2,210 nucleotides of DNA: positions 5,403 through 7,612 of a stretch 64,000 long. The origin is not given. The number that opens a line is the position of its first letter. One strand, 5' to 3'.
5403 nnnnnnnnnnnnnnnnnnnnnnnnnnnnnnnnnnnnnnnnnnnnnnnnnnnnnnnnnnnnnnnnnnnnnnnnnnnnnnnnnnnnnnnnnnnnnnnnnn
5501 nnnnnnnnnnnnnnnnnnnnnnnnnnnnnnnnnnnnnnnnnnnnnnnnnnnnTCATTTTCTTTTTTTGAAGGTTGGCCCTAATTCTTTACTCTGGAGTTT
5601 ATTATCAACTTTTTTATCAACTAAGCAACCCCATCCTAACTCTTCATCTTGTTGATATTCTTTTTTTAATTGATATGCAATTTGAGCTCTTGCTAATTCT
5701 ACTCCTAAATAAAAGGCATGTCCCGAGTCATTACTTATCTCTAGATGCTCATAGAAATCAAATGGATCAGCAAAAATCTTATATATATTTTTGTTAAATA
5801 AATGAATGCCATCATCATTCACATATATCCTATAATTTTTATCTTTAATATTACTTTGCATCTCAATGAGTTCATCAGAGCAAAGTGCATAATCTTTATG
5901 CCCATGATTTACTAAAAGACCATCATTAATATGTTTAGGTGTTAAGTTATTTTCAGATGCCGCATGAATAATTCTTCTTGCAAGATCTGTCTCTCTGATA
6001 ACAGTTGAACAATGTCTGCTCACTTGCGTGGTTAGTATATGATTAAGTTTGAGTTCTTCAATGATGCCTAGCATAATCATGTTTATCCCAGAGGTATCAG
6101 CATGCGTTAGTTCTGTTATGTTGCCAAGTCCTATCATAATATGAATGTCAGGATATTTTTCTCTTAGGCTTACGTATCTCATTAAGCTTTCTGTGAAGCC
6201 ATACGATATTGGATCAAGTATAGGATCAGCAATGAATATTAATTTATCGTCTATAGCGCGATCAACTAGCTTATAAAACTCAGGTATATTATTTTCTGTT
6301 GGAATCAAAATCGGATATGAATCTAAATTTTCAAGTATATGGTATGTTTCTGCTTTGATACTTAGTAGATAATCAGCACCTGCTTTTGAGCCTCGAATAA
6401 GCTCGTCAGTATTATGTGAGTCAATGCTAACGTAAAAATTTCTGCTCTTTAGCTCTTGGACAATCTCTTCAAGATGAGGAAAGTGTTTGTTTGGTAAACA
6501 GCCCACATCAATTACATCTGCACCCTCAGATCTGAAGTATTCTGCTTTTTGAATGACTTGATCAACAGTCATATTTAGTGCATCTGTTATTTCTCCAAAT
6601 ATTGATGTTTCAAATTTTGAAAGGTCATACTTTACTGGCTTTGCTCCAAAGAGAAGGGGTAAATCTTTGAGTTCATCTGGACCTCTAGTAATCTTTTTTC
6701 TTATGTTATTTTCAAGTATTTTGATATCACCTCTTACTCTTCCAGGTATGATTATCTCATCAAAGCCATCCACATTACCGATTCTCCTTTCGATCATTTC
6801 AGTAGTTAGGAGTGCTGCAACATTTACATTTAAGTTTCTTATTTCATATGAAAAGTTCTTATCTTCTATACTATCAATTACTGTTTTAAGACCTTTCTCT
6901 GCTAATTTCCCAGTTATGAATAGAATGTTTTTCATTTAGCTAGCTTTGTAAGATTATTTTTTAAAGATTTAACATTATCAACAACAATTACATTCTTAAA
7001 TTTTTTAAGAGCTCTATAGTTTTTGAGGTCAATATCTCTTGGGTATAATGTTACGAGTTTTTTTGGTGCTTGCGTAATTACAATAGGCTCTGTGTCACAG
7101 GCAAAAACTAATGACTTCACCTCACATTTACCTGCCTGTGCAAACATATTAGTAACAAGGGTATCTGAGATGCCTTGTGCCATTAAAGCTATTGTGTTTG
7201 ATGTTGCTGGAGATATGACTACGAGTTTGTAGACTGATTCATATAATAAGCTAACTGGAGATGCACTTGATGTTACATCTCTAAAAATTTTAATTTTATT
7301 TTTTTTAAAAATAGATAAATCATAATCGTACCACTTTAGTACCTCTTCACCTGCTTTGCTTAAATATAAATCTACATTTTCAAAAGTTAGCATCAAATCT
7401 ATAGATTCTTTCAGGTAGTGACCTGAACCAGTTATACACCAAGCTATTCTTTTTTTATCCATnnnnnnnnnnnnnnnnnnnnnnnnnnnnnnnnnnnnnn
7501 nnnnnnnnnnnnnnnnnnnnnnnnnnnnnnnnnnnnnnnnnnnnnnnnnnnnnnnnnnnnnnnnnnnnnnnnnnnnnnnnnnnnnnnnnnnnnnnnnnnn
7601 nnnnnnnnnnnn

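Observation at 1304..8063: Methanofuran/H4MPT-type cofactor biosynthesis island in a genome that also carries sox genes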

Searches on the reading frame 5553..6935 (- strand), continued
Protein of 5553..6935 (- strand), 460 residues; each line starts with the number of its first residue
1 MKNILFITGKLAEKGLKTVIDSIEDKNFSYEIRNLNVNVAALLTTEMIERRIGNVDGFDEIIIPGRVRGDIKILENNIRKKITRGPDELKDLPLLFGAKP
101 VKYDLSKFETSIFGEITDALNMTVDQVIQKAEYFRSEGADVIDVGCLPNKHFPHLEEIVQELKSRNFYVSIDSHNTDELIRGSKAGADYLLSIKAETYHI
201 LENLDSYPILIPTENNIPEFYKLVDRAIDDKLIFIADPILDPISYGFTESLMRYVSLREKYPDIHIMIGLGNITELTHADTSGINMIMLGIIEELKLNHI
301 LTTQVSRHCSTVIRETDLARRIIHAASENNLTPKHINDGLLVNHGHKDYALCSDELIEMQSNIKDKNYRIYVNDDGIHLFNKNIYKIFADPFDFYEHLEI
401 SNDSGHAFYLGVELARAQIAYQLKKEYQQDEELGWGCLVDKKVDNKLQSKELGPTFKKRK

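Call 36: search_dna_similar(query=window:5553-6935:-, collection=plasmids, mode=protein, max_evalue=1e-10, max_rows=20)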
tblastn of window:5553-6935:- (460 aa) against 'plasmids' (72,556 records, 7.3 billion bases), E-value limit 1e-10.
Records with a match: 36; places in all: 39; records where one place covers at least 80% of the query: 35.
Best place of each record, by identity: <60% 36.
By first word of the organism name: Azospirillum 10; Paraburkholderia 10; Rhizobium 6; Phyllobacterium 4; Candidatus 1; Cupriavidus 1; Caballeronia 1; Aquabacterium 1; Azoarcus 1; Sinorhizobium 1.
By predicted mobility (MOB-suite, as given by PLSDB): non-mobilizable 30; mobilizable 6.
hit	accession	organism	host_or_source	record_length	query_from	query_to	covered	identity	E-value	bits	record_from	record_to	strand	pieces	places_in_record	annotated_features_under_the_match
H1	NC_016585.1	Azospirillum lipoferum 4B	-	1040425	2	455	99%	45.7%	6e-134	433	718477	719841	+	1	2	none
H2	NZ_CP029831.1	Azospirillum ramasamyi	single cell,Cow dung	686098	2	455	99%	45.6%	9e-133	429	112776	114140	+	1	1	DUF6513 domain-containing protein | aspartate/glutamate/uridylate kinase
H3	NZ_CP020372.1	Candidatus Thiodictyon syntrophicum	meromictic lake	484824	3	460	100%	44.7%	2e-132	428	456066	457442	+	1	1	DUF6513 domain-containing protein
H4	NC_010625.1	Paraburkholderia phymatum STM815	-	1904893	1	455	99%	44.5%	1e-140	452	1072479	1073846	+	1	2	record has no annotation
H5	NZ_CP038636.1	Cupriavidus oxalaticus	whole organism,sewage sludge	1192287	1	459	100%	44.1%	2e-135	437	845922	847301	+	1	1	none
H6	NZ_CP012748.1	Paraburkholderia caribensis MBA4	soil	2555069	1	458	100%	44.0%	1e-133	432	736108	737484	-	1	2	none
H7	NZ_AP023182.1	Paraburkholderia sp. PGU19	Physopelta gutta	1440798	1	458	100%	43.8%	8e-133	430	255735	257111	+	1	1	record has no annotation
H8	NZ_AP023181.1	Paraburkholderia sp. PGU19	Physopelta gutta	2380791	1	445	97%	45.1%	6e-140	450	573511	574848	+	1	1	none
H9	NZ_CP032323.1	Azospirillum argentinense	soil sample,Agricultural field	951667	2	445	97%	44.7%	5e-123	402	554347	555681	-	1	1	DUF6513 domain-containing protein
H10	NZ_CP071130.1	Caballeronia sp. M1242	Homo sapiens,ETA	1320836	1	459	100%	43.1%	1e-135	438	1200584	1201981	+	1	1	none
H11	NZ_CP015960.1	Paraburkholderia caribensis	Mimosa,single cell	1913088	1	445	97%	44.4%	2e-139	449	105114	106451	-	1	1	none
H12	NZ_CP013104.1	Paraburkholderia caribensis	-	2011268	1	445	97%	44.4%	6e-139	447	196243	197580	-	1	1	none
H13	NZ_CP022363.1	Azospirillum sp. TSH58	single cell,paddy soils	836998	2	440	95%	45.0%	3e-128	416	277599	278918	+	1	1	DUF6513 domain-containing protein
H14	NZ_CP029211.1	Aquabacterium olei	cell culture,soil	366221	1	445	97%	44.3%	2e-128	417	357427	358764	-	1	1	DUF6513 domain-containing protein | flavoprotein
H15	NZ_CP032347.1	Azospirillum brasilense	soil sample,Agricultural field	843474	2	445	97%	44.3%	6e-123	401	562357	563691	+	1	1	DUF6513 domain-containing protein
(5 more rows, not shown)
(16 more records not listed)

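Call 37: get_annotated_region(hit=H3, flank=14000)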
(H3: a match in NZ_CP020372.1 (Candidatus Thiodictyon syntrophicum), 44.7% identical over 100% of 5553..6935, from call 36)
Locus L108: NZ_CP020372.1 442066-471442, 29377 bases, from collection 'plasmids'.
description: Candidatus Thiodictyon syntrophicum strain Cad16T plasmid pTs485, complete sequence
organism: Candidatus Thiodictyon syntrophicum (NCBI taxid 1166950)
taxonomy: Bacteria; Pseudomonadota; Gammaproteobacteria; Chromatiales; Chromatiaceae; Thiodictyon; Candidatus Thiodictyon syntrophicum
host: -; source: meromictic lake; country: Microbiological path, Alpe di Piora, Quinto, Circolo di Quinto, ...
typing (MOB-suite, as given by PLSDB): non-mobilizable
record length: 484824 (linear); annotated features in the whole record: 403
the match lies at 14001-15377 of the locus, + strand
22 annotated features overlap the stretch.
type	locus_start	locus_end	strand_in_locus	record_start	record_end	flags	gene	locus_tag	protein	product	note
CDS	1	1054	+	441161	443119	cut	-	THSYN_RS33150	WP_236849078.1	sigma-54-dependent Fis family transcriptional regulator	-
CDS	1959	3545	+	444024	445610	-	-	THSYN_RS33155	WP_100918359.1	IS66 family transposase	-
CDS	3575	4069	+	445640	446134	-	-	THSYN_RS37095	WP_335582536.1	cytochrome c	-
CDS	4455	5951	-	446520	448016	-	-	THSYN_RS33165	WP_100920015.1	IS1182 family transposase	-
CDS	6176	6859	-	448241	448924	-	-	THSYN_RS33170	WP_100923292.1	hypothetical protein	-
CDS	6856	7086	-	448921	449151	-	-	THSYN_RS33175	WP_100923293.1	formate dehydrogenase subunit delta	-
CDS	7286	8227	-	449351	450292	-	fdhD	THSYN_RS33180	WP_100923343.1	formate dehydrogenase accessory sulfurtransferase FdhD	GO:0009061 - anaerobic respiration [Evidence IEA]; GO:0015942 - formate metabolic process [Evidence IEA]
CDS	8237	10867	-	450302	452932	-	fdhF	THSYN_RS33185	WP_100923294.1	formate dehydrogenase subunit alpha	GO:0015942 - formate metabolic process [Evidence IEA]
CDS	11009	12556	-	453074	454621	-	-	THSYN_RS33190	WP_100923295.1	NADH-quinone oxidoreductase subunit NuoF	-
CDS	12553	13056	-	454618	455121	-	-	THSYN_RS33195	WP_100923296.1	formate dehydrogenase subunit gamma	-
CDS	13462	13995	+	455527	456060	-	-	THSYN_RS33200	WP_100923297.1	flavoprotein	-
CDS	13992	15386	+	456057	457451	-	-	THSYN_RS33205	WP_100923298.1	DUF6513 domain-containing protein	-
CDS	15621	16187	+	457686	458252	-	-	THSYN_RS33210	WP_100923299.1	DUF447 domain-containing protein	-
CDS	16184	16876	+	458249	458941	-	-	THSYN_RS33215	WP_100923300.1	(5-formylfuran-3-yl)methyl phosphate synthase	-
CDS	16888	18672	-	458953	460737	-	-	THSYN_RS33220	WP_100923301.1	DUF1998 domain-containing protein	-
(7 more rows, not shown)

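Call 38: get_annotated_region(hit=H14, flank=14000)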
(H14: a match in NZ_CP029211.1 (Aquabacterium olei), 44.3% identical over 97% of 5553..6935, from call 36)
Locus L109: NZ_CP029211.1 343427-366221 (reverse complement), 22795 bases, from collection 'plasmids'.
description: Aquabacterium olei strain NBRC 110486 plasmid pTB101, complete sequence
organism: Aquabacterium olei (NCBI taxid 1296669)
taxonomy: Bacteria; Pseudomonadota; Betaproteobacteria; Burkholderiales; ; Aquabacterium; Aquabacterium olei
host: -; source: cell culture,soil; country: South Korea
typing (MOB-suite, as given by PLSDB): non-mobilizable; replicon rep_cluster_2389
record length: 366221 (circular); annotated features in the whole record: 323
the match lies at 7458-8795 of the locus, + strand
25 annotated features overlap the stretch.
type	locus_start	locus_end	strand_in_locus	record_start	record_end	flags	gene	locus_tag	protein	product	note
CDS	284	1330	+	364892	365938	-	-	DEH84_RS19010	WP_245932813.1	beta-ribofuranosylaminobenzene 5'-phosphate synthase family protein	-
CDS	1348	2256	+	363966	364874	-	-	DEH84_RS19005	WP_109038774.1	NAD(P)-dependent methylenetetrahydromethanopterin dehydrogenase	-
CDS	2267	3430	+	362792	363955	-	-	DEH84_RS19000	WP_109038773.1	ATP-grasp domain-containing protein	-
CDS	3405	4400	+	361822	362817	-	mch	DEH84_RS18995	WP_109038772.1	methenyltetrahydromethanopterin cyclohydrolase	GO:0006730 - one-carbon metabolic process [Evidence IEA]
CDS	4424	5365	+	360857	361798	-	-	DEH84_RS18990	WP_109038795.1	RimK family alpha-L-glutamate ligase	-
CDS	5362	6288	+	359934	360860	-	-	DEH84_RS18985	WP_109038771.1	triphosphoribosyl-dephospho-CoA synthase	-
CDS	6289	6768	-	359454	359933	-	-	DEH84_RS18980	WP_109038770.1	dihydroneopterin aldolase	-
CDS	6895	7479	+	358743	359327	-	-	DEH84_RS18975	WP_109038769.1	flavoprotein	-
CDS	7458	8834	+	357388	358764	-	-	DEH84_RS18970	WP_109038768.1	DUF6513 domain-containing protein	-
CDS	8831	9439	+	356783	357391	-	-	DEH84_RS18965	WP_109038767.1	DUF447 domain-containing protein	-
CDS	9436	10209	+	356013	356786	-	-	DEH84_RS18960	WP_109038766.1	(5-formylfuran-3-yl)methyl phosphate synthase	-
CDS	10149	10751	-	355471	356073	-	-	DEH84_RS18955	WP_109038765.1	aspartate kinase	-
CDS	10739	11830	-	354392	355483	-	-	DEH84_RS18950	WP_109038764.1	hydantoinase/oxoprolinase family protein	-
CDS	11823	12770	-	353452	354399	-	-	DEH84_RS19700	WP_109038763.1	ATP-grasp domain-containing protein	-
CDS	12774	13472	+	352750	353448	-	-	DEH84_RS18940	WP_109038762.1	HisA/HisF-related TIM barrel protein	-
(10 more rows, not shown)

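Call 48: search_protein_families(library=ncbifam, proteins=[L109:10149-10751:-], max_evalue=0.00001)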
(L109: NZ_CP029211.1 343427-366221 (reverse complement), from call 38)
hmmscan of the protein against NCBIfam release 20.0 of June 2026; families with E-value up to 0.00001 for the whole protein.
L109:10149-10751:- (200 aa): 1 family
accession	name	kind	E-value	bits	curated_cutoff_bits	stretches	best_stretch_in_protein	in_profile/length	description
NF040622.1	MfnE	equivalog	1.5e-20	73.8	300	1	1-140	1-140/211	[5-(aminomethyl)furan-3-yl]methyl phosphate kinase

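Call 62: search_solved_structures(query=window:5553-6935:-, max_evalue=0.01, show_alignments=0)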
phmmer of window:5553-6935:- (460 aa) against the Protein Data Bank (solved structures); distinct sequences matched with E-value up to 0.01: 0.

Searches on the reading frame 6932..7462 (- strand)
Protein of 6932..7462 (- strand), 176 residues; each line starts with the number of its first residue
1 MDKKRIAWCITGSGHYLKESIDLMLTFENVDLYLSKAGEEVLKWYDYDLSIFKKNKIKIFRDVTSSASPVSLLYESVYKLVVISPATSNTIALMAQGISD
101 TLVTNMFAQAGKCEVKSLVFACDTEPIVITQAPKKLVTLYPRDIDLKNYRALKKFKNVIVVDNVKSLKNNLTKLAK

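Call 3: search_protein_families(library=pfam, proteins=[window:6932-7462:-], max_evalue=0.01)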
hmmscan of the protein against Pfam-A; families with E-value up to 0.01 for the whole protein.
window:6932-7462:- (176 aa): 1 family
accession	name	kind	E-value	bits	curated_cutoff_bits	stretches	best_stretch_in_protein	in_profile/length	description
PF02441.25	Flavoprotein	-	8.4e-20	71.4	22.7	1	4-156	1-149/162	Flavoprotein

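Call 4: search_protein_families(library=ncbifam, proteins=[window:6932-7462:-], max_evalue=0.01)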
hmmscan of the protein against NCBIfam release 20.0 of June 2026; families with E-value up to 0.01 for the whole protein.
window:6932-7462:- (176 aa): 6 families
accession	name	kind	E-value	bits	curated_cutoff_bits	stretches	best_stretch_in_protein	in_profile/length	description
TIGR02700.1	flavo_MJ0208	hypoth_equivalog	4e-28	98.2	251.35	1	5-133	1-142/234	dihydromethanopterin reductase (acceptor)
TIGR02699.1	archaeo_AfpA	hypoth_equivalog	7.6e-28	97.2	192.45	1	5-167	1-170/174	archaeoflavoprotein AfpA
TIGR02113.1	coaC_strep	equivalog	2.4e-05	24.2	261.4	1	29-112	29-110/177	phosphopantothenoylcysteine decarboxylase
TIGR00521.1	coaBC_dfp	equivalog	2.8e-05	23.4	219.7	1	29-111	32-113/392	bifunctional phosphopantothenoylcysteine decarboxylase/phosphopantothenate--cysteine ligase CoaBC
NF006161.0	PRK08305.1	equivalog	0.0013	18.4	156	1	76-124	83-130/196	dipicolinate synthase subunit B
TIGR02852.1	spore_dpaB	equivalog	0.0043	16.4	229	1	76-125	78-126/187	dipicolinate synthase subunit B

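Call 52: search_solved_structures(query=window:6932-7462:-, max_evalue=0.001, show_alignments=1)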
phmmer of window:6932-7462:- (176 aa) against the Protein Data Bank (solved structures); distinct sequences matched with E-value up to 0.001: 1.
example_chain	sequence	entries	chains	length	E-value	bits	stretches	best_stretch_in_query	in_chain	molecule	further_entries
3wis_A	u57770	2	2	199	1.4e-47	164.6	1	4-170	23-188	Putative dihydromethanopterin reductase (AfpA)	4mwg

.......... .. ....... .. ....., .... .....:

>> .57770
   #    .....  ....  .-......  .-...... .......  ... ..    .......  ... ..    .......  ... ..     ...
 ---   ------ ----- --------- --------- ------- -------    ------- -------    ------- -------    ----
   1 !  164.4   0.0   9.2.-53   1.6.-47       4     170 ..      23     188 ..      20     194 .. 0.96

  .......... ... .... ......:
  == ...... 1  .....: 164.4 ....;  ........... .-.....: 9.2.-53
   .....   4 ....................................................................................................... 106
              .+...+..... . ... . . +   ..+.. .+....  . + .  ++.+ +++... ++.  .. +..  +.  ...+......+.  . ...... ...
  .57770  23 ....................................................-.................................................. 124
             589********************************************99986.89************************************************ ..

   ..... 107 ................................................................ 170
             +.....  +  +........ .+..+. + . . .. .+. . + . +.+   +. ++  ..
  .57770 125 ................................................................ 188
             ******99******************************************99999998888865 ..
